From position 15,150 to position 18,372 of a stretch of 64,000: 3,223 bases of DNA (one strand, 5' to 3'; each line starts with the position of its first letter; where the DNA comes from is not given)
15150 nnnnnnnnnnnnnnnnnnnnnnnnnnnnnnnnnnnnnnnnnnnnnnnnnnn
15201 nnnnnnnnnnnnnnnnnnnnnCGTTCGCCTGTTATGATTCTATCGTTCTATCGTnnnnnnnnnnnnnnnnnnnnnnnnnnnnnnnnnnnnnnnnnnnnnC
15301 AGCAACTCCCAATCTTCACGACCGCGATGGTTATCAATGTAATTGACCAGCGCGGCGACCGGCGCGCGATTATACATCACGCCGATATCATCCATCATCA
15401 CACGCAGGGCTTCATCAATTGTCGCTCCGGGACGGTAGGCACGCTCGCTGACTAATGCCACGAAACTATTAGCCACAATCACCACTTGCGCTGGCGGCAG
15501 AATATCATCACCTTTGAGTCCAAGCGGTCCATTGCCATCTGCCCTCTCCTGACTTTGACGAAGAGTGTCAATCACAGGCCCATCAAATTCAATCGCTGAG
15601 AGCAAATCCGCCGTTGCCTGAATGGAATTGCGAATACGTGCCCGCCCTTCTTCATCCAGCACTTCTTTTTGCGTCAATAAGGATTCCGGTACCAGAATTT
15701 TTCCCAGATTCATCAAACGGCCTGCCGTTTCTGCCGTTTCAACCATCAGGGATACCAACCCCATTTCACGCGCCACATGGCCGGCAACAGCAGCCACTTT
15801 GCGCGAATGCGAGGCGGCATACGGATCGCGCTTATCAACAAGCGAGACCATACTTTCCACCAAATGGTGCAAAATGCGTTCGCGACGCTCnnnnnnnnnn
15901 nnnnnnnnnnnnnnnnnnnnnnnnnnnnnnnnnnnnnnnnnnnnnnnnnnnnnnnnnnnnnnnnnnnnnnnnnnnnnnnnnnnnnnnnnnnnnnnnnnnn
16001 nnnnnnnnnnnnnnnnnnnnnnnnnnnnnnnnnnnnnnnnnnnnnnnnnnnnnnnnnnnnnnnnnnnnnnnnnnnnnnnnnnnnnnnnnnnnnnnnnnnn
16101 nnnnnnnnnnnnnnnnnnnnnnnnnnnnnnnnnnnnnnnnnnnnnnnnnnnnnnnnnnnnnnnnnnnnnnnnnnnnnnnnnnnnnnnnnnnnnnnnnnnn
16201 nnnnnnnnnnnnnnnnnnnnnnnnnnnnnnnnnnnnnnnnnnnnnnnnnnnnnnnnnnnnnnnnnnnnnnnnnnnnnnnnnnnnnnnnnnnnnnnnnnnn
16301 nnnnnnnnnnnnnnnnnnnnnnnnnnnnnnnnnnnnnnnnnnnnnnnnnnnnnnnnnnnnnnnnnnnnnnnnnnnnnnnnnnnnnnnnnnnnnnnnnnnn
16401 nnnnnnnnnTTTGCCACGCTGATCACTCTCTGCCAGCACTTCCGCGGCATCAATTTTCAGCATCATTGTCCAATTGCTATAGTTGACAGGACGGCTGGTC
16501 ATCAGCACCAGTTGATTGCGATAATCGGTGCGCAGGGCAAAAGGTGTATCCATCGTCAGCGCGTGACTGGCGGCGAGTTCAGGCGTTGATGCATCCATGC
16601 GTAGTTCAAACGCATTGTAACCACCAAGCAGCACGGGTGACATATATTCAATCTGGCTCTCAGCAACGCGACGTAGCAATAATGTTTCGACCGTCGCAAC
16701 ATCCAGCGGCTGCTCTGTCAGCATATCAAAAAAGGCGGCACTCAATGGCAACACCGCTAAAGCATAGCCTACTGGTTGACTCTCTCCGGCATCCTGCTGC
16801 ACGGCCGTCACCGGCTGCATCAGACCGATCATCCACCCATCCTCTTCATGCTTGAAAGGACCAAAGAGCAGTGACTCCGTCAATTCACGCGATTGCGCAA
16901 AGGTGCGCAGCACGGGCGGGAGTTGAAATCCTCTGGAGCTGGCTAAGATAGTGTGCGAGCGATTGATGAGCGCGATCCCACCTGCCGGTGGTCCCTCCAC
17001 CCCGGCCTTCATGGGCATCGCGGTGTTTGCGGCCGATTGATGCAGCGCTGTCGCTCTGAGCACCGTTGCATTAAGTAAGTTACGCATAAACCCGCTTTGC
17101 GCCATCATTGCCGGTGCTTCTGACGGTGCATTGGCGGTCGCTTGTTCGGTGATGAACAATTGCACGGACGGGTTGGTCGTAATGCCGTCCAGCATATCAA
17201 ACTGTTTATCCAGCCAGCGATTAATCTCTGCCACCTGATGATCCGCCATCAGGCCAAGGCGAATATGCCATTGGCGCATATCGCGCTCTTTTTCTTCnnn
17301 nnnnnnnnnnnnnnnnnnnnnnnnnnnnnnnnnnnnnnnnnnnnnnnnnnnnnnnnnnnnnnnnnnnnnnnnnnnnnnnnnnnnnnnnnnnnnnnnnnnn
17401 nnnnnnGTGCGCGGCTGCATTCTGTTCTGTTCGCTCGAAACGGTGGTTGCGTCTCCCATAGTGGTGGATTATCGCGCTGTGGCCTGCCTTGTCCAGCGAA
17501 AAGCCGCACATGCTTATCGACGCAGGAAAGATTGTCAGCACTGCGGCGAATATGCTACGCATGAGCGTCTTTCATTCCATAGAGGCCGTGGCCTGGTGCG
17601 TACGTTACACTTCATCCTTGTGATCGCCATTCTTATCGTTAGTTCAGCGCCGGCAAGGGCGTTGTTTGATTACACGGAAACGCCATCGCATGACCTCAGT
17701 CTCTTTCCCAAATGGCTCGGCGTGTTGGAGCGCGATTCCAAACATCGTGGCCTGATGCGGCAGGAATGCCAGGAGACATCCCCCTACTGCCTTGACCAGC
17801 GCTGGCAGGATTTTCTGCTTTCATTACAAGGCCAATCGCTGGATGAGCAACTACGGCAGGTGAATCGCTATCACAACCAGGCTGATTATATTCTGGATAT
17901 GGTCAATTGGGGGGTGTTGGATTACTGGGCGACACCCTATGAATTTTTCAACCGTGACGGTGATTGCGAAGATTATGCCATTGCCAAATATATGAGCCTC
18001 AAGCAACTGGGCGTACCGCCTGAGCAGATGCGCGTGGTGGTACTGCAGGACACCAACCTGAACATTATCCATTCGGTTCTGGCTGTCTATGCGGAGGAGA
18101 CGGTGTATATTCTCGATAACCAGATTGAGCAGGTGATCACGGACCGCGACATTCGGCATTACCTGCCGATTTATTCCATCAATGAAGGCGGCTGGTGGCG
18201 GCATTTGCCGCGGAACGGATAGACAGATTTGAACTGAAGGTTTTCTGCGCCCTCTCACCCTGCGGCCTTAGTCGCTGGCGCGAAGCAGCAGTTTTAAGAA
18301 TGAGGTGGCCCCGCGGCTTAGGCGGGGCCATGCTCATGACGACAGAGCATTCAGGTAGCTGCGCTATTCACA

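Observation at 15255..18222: LapD/LapG-like pair in which the receptor carries a degenerate HD-GYP domain instead of GGDEF-EAL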

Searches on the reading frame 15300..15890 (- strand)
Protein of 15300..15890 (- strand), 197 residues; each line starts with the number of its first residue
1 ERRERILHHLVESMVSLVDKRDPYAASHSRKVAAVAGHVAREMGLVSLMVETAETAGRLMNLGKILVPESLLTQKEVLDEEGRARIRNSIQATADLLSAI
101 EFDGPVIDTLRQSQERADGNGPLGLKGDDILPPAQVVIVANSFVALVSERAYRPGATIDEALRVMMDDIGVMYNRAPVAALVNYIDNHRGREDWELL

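Call 58: search_solved_structures(query=window:15300-15890:-, max_evalue=0.01, show_alignments=5)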
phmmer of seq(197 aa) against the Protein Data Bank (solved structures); distinct sequences matched with E-value up to 0.01: 6.
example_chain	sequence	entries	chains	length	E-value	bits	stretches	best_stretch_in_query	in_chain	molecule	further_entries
9rbz_A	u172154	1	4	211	2.5e-29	105.7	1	1-187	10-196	HD domain/sensory box protein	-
9rc0_A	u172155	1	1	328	8e-29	104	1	1-187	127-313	HD domain/sensory box protein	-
5z7c_A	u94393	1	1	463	4.2e-15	59.3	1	8-180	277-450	3'3'-cGAMP-specific phosphodiesterase 3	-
4mcw_A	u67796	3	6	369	7.9e-09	38.9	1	19-172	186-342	Metal dependent phosphohydrolase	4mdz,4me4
4r8z_A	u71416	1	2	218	7.8e-08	35.6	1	7-183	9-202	Cyclic di-GMP phosphodiesterase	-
3tm8_A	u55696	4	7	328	0.00055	23.1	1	15-170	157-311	Uncharacterized protein | Uncharacterized protein Bd1817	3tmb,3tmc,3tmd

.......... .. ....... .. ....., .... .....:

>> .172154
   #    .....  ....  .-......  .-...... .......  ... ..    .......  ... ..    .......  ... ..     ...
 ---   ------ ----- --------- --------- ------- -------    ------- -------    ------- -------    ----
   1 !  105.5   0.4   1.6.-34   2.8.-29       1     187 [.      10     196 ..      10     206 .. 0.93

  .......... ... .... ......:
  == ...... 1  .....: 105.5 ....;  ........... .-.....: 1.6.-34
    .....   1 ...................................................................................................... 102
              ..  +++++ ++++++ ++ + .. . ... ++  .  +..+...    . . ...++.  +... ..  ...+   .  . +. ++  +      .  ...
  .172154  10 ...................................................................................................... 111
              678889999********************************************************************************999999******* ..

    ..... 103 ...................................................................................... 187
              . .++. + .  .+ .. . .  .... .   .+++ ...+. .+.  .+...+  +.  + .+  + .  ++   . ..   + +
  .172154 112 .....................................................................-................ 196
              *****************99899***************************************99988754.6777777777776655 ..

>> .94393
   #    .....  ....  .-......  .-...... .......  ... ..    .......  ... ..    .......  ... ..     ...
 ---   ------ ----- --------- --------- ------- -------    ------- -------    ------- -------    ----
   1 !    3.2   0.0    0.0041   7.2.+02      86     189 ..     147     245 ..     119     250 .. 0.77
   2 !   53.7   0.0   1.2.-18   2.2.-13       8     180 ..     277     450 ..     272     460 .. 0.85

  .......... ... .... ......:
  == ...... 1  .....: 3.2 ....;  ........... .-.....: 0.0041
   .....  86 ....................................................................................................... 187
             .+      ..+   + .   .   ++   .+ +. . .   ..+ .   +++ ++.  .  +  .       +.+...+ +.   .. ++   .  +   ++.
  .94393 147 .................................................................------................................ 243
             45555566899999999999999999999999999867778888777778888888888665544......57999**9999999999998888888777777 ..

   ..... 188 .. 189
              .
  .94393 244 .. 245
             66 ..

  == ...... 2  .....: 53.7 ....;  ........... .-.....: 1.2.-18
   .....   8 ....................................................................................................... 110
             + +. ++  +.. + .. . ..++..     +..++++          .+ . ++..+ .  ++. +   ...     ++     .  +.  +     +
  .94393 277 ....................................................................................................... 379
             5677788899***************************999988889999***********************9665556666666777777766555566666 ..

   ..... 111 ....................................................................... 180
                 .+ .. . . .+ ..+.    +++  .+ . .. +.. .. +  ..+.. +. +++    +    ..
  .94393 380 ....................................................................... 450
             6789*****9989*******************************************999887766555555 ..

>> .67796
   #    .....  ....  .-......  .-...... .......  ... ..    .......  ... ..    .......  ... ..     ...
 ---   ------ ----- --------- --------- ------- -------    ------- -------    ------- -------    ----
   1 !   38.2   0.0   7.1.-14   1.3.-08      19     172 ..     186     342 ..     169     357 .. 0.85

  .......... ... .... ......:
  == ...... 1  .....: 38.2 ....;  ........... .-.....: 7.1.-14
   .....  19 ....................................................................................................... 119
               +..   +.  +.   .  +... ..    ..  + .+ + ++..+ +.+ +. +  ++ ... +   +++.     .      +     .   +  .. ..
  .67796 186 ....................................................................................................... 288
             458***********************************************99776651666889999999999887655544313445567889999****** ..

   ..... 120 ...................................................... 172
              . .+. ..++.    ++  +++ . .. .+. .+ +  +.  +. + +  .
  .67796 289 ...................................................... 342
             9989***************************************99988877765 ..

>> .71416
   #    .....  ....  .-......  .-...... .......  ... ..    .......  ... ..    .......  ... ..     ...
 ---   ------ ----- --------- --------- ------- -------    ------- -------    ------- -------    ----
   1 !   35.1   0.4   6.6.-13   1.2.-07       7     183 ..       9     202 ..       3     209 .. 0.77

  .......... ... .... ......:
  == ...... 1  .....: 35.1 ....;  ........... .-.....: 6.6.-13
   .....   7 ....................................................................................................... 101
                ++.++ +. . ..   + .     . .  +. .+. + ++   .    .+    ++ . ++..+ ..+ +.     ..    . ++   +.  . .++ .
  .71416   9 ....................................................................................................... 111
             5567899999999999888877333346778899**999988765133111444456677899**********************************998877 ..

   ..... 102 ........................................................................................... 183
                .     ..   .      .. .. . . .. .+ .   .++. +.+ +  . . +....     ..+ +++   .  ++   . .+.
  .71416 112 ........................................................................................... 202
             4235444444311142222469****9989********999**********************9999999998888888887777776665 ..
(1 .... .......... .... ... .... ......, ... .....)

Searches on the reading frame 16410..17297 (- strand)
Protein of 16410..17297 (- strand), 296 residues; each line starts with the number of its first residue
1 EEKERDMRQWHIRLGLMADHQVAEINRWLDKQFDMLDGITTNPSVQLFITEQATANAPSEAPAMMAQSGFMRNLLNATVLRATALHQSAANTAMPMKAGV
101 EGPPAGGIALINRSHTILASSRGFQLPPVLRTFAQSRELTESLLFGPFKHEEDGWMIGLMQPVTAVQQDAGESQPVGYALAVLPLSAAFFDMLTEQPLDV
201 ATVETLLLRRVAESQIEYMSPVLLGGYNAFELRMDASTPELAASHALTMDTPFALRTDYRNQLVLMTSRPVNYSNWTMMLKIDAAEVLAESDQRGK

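Call 55: predict_structure(alignment_id=A3)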
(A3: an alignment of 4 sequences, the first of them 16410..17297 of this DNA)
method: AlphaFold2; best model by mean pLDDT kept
length: 296 residues; sequences in the alignment: 4
mean_pLDDT: 77.0   pTM: 0.74
mean pLDDT of the five models: 77.0, 74.7, 74.7, 73.5, 71.6
residues with pLDDT >= 90: 45; 70-90: 174; 50-70: 54; < 50: 23
segments of 3 or more residues with pLDDT < 50: 57-59, 88-103, 224-226
pLDDT, mean of each block of 10 residues (from residue 1): 88 91 88 86 88 62 73 85 56 35 68 85 76 66 79 78 74 78 79 69 85 81 56 69 87 88 92 88 88 70
secondary structure, 60 per line:
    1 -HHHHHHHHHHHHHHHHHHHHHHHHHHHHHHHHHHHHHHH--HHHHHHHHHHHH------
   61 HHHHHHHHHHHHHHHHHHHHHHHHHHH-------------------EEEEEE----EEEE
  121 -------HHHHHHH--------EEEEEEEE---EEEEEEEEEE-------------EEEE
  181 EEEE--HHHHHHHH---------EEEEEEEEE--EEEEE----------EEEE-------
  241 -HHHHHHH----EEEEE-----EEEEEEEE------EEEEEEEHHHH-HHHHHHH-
elements in order: H2-40 H43-54 H61-87 E107-112 E117-120 H128-134 E143-150 E154-163 E177-184 H187-194 E204-212 E215-219 E230-233 H242-248 E253-257 E263-270 E277-283 H284-287 H289-295

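Call 59: fold_search(model_id=the predicted structure, library=pdb)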
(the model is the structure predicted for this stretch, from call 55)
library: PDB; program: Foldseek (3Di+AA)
matches with E <= 10: 1065; with E <= 0.001: 54
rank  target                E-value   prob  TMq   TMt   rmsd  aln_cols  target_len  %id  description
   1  9rc2                  9.2e-10  1.00  0.64  0.75   4.9       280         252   15  DvhD, periplasmic domain (released 2026-03-04)
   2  3lif_A                1.5e-06  1.00  0.51  0.60   6.4       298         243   10  Crystal Structure of the extracellular domain of the putative histidine kinase rpHK1S-Z16 (released 2010-05-05)
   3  9a65_B                1.6e-06  1.00  0.40  0.20  17.6       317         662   13  Integrative model of YVAQ-MCPB by crosslinking MS and deep learning (released 2024-09-18)
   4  6ior_A                2.4e-06  1.00  0.49  0.58   7.4       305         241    9  The ligand binding domain of Mlp24 with asparagine (released 2019-03-20)
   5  6iop_A                3.2e-06  1.00  0.48  0.57   7.5       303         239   10  The ligand binding domain of Mlp24 (released 2019-03-20)
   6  7k5n                  3.2e-06  1.00  0.43  0.50   8.2       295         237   12  Ligand binding domain (tandem PAS/dCache) of Aeromonas caviae diguanylate cyclase with proline bound (released 2021-08-18)
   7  9a69_B                7.7e-06  1.00  0.53  0.27   6.4       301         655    8  Integrative model of MCPB-MCPC by crosslinking MS and deep learning (released 2024-09-18)
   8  5ltv_F                8.7e-06  1.00  0.40  0.51   8.3       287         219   14  LIGAND BINDING DOMAIN OF PSEUDOMONAS AERUGINOSA PAO1 AMINO ACID CHEMORECPETOR PCTC IN COMPLEX WITH GABA (released 2017-09-20)
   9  6pyi                  1.4e-05  1.00  0.49  0.61   6.6       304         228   13  Crystal structure of ligand-binding domain of Pseudomonas fluorescens chemoreceptor CtaA (released 2020-03-18)
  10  6iot_B                1.4e-05  1.00  0.49  0.58   7.4       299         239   10  The ligand binding domain of Mlp24 with arginine (released 2019-03-20)
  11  7prq_A                1.6e-05  1.00  0.51  0.50   7.3       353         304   15  Structure of the ligand binding domain of the PctD (PA4633) chemoreceptor of Pseudomonas aeruginosa PAO1 in complex wi (released 2022-05-11)
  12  3lic                  1.9e-05  1.00  0.49  0.54   7.7       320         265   11  Crystal Structure of the extracellular domain of the putative histidine kinase soHK1S-Z6 (released 2010-05-05)
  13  5ave                  2.0e-05  1.00  0.38  0.43  11.7       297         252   10  The ligand binding domain of Mlp37 with serine (released 2016-03-02)
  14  6ios                  2.1e-05  1.00  0.46  0.55   9.1       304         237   11  The ligand binding domain of Mlp24 with proline (released 2019-03-06)
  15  6iou_A                2.4e-05  1.00  0.45  0.54   7.9       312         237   10  The ligand binding domain of Mlp24 with serine (released 2019-03-06)
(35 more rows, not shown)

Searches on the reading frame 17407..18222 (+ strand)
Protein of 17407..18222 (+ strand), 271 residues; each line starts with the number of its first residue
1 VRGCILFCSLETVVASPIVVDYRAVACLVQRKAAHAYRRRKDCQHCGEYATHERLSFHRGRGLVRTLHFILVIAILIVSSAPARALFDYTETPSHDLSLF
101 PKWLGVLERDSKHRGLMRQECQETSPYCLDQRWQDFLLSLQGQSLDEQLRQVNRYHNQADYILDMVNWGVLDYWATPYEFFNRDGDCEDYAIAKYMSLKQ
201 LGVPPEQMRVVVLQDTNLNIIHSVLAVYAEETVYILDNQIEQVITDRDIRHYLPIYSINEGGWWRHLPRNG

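Call 3: search_protein_families(library=pfam, proteins=[window:17407-18222:+], max_evalue=0.01)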
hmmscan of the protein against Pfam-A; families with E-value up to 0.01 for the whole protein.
window:17407-18222:+ (271 aa): 2 families
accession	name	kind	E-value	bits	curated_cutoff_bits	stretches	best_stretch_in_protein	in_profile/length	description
PF06035.17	Peptidase_C93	-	8.2e-19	68.4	27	1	121-266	15-156/162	Bacterial transglutaminase-like cysteine proteinase BTLCP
PF04473.18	DUF553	-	2.9e-07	30.5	20.5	1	167-241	46-116/140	Transglutaminase-like domain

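Call 4: search_protein_families(library=ncbifam, proteins=[window:17407-18222:+], max_evalue=0.01)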
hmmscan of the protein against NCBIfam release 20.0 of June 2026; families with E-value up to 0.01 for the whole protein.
window:17407-18222:+ (271 aa): 1 family
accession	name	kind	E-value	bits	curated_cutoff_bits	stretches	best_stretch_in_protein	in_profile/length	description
NF045674.1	CystProtLapG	equivalog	1e-29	103.3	320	1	132-264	50-186/221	cysteine protease LapG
